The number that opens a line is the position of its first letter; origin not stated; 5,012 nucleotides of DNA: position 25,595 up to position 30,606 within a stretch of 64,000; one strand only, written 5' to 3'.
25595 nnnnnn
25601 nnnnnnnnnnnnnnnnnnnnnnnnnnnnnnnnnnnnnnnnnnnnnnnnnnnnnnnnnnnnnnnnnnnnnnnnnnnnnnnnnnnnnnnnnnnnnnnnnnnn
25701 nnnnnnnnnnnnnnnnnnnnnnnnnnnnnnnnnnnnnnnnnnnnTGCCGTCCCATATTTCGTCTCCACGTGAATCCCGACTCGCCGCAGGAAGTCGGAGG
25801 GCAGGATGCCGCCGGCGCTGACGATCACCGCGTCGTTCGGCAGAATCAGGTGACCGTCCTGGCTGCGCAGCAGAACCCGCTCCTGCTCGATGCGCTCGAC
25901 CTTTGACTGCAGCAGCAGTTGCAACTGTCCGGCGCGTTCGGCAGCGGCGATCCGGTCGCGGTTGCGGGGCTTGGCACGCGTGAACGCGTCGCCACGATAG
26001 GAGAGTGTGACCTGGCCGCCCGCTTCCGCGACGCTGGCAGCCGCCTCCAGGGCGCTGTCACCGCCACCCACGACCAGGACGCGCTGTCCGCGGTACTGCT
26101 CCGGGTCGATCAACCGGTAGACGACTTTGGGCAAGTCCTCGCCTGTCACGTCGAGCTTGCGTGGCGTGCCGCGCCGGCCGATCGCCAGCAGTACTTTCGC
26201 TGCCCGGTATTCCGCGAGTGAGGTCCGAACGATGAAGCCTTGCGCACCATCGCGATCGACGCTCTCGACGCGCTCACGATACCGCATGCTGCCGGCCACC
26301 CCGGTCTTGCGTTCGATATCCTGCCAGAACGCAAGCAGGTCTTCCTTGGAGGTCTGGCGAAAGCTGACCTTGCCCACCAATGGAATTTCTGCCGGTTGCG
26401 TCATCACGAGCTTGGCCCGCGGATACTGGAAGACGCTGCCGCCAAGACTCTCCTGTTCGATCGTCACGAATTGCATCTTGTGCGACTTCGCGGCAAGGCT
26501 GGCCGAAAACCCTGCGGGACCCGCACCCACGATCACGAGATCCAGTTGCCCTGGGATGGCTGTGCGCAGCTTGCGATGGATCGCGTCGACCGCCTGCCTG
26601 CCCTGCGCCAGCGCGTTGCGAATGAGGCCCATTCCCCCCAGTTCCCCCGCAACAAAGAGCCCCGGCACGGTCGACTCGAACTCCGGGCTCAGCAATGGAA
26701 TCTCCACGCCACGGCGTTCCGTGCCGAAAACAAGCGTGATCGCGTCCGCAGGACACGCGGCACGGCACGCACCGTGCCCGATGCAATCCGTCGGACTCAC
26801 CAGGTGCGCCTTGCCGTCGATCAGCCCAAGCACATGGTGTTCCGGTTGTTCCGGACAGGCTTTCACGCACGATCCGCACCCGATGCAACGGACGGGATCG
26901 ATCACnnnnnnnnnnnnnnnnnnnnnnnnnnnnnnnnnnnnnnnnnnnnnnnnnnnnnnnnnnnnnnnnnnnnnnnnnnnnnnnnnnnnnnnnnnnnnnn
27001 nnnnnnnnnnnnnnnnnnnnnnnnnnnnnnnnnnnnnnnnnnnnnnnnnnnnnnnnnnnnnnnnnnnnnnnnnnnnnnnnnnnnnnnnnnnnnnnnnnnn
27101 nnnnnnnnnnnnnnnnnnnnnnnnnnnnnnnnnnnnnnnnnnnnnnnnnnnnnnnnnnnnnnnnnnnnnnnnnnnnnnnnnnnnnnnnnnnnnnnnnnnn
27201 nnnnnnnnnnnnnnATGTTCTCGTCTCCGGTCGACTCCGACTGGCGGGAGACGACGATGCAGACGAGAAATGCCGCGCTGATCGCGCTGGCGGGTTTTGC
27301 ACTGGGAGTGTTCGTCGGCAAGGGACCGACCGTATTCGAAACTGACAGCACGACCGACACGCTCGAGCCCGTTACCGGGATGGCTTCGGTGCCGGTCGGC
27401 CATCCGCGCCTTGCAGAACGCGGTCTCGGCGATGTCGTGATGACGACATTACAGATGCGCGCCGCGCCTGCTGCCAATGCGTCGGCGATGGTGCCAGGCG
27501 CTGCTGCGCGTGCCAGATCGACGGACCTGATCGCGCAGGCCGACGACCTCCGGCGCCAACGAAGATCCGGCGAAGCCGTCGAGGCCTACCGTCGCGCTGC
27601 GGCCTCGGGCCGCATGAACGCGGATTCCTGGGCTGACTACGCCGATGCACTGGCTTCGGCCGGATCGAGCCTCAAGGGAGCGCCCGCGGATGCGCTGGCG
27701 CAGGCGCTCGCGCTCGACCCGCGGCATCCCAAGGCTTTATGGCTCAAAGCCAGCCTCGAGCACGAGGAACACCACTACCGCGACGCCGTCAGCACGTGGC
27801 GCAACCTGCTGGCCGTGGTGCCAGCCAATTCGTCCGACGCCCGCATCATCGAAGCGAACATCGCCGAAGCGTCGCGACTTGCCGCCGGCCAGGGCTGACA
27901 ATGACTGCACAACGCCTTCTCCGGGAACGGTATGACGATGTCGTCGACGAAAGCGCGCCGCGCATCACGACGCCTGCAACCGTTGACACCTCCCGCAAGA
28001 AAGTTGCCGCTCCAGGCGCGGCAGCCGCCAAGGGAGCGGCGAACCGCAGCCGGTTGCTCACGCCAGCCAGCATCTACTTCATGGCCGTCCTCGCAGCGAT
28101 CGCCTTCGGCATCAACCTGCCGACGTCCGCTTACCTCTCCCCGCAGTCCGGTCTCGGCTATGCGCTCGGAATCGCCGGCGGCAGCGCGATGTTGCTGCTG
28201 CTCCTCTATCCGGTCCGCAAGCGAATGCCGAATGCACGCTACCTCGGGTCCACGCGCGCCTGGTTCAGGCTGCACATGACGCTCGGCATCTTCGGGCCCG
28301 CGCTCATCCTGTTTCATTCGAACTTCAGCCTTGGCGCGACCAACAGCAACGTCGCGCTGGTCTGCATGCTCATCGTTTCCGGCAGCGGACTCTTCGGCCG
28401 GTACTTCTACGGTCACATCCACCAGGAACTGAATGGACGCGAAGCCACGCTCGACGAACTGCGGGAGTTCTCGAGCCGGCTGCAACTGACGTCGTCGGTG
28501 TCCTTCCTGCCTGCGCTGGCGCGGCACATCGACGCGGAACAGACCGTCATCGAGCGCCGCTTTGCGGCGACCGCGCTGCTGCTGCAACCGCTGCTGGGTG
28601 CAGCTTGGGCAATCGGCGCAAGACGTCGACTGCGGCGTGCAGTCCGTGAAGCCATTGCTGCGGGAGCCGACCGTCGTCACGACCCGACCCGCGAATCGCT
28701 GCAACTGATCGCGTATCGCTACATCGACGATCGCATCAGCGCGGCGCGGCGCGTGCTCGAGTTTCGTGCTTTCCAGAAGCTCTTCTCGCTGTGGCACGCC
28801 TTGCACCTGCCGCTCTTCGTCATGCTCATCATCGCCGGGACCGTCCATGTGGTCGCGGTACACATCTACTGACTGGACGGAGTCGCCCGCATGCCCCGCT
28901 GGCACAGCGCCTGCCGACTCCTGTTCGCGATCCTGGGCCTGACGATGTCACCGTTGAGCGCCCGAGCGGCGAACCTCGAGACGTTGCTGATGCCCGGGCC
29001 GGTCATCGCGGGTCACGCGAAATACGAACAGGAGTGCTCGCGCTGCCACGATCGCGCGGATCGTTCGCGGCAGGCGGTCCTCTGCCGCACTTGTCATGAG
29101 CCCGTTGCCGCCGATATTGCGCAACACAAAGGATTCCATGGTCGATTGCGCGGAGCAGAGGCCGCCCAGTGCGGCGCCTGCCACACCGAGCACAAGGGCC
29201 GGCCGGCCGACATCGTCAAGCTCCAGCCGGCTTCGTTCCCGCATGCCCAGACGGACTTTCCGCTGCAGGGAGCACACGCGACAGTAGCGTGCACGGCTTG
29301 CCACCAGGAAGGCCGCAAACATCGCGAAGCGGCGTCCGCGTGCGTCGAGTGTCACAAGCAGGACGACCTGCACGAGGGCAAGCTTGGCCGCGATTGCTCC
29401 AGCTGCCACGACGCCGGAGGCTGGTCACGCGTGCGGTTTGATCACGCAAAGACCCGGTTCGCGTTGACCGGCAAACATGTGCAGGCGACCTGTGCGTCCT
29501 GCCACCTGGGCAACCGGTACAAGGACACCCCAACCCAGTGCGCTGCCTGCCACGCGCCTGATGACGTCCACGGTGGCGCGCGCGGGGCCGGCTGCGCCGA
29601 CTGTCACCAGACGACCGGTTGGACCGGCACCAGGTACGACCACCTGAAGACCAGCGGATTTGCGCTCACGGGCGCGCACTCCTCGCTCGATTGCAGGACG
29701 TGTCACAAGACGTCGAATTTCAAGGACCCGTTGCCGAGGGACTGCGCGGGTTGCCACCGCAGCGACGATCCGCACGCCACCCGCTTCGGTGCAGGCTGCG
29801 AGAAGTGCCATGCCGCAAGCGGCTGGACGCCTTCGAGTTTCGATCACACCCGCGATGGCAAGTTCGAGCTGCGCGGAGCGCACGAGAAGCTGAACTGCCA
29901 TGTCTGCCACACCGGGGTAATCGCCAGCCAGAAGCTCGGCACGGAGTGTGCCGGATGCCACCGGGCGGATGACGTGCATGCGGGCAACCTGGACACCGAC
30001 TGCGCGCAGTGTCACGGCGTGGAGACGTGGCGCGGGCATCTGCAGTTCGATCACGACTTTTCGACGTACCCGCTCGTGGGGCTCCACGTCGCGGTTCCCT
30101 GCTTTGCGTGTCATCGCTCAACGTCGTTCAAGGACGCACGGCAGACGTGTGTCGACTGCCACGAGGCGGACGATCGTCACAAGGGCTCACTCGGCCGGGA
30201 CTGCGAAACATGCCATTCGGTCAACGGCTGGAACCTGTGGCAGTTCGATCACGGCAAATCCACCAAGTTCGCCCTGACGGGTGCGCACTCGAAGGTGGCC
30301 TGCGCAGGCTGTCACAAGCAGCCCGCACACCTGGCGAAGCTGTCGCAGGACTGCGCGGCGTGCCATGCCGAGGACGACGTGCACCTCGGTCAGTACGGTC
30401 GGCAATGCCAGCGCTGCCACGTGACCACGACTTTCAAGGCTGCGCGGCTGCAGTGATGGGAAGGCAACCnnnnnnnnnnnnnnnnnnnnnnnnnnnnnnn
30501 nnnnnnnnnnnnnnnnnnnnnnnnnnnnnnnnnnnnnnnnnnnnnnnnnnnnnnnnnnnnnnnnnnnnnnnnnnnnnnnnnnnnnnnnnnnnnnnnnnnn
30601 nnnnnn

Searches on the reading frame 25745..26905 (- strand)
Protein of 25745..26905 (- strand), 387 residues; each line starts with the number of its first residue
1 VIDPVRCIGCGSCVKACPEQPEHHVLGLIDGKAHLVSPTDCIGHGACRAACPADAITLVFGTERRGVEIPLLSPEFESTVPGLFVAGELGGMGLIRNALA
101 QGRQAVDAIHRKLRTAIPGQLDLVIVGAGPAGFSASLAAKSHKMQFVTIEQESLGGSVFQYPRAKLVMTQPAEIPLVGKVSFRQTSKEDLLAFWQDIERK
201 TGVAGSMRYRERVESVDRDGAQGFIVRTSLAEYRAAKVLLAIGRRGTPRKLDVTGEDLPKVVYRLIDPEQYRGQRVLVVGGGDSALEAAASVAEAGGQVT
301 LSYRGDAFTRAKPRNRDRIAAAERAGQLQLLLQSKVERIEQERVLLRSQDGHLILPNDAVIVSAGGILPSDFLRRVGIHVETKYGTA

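Call 53: search_protein_families(library=pfam, proteins=[window:25745-26905:-], max_evalue=0.001)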
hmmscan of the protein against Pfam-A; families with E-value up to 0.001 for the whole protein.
window:25745-26905:- (387 aa): 21 families
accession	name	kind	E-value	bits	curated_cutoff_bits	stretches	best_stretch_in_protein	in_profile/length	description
PF13738.12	Pyr_redox_3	-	4.6e-42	144.8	30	1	124-380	1-281/305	Pyridine nucleotide-disulphide oxidoreductase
PF07992.20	Pyr_redox_2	-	3.4e-24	86.2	26.1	1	122-380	2-251/291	Pyridine nucleotide-disulphide oxidoreductase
PF13237.11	Fer4_10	-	2.4e-10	40.6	25.5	1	2-52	4-53/53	4Fe-4S dicluster domain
PF03486.20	HI0933_like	-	1.2e-09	38.5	50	0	122-153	2-33/244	HI0933-like protein Rossmann domain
PF00037.32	Fer4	-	1.3e-09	37.9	21.1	1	2-19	3-20/24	4Fe-4S binding domain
PF12797.12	Fer4_2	-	5.2e-09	35.9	24.5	1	2-19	5-22/22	4Fe-4S binding domain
PF00070.33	Pyr_redox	-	1.1e-08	35.9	22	1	275-342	1-69/82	Pyridine nucleotide-disulphide oxidoreductase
PF14697.11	Fer4_21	-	1.2e-08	35.4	35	1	2-58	3-59/59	4Fe-4S dicluster domain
PF12838.12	Fer4_7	-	1.7e-07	32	27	1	6-55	1-52/52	4Fe-4S dicluster domain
PF00890.30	FAD_binding_2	-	2e-06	27.7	20.4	0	122-154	1-33/414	FAD binding domain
PF13434.12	Lys_Orn_oxgnase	-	3.2e-06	27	21.3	1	206-300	111-215/339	L-lysine 6-monooxygenase/L-ornithine 5-monooxygenase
PF01134.28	GIDA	-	3.4e-06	26.8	22.1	0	276-302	2-28/391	Glucose inhibited division protein A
PF12837.12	Fer4_6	-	5.5e-06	26.5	25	1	2-20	4-22/24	4Fe-4S binding domain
PF13187.11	Fer4_9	-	5.8e-06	26.7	27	1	6-56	1-52/52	4Fe-4S dicluster domain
PF01946.23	Thi4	-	1.7e-05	24.7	26.2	0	121-173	18-74/235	Thi4 family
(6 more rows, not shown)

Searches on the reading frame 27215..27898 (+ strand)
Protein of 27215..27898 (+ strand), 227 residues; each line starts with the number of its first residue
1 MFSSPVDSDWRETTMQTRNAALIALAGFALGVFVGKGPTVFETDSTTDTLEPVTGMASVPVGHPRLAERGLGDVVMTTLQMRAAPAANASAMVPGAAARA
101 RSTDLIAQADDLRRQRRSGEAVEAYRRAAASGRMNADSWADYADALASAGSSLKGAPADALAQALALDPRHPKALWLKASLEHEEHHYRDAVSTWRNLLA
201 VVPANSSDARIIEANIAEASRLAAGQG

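Call 53: search_protein_families(library=pfam, proteins=[window:27215-27898:+], max_evalue=0.001)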
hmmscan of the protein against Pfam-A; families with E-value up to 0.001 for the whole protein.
window:27215-27898:+ (227 aa): 2 families
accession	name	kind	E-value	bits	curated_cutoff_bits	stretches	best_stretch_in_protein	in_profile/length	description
PF23914.1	TPR_CcmH_CycH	-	2.1e-08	34.6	42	1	115-207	63-156/158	Cytochrome c-type biogenesis protein H TPR domain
PF13432.12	TPR_16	-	3e-06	28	32.7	0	107-151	2-46/65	Tetratricopeptide repeat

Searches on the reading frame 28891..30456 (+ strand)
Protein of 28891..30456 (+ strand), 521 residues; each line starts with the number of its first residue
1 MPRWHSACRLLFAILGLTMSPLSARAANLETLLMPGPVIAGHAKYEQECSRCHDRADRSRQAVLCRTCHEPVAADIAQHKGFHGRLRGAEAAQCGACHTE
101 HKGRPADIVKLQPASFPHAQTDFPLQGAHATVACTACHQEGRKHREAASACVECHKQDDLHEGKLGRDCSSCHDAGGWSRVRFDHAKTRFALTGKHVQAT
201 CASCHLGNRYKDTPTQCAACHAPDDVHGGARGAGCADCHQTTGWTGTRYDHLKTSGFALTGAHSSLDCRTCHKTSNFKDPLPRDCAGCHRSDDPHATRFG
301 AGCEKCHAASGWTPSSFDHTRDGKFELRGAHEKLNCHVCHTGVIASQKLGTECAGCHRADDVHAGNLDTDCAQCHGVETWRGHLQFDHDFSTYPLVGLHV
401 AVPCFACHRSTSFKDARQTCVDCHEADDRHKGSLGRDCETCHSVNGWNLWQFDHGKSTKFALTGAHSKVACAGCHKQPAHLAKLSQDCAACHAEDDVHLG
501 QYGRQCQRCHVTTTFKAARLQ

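Call 18: find_encoding_contigs(protein=window:28891-30456:+, flank=10000, max_places=4)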
Protein window:28891-30456:+ (521 aa): no gene with exactly this product is on record in the collection.
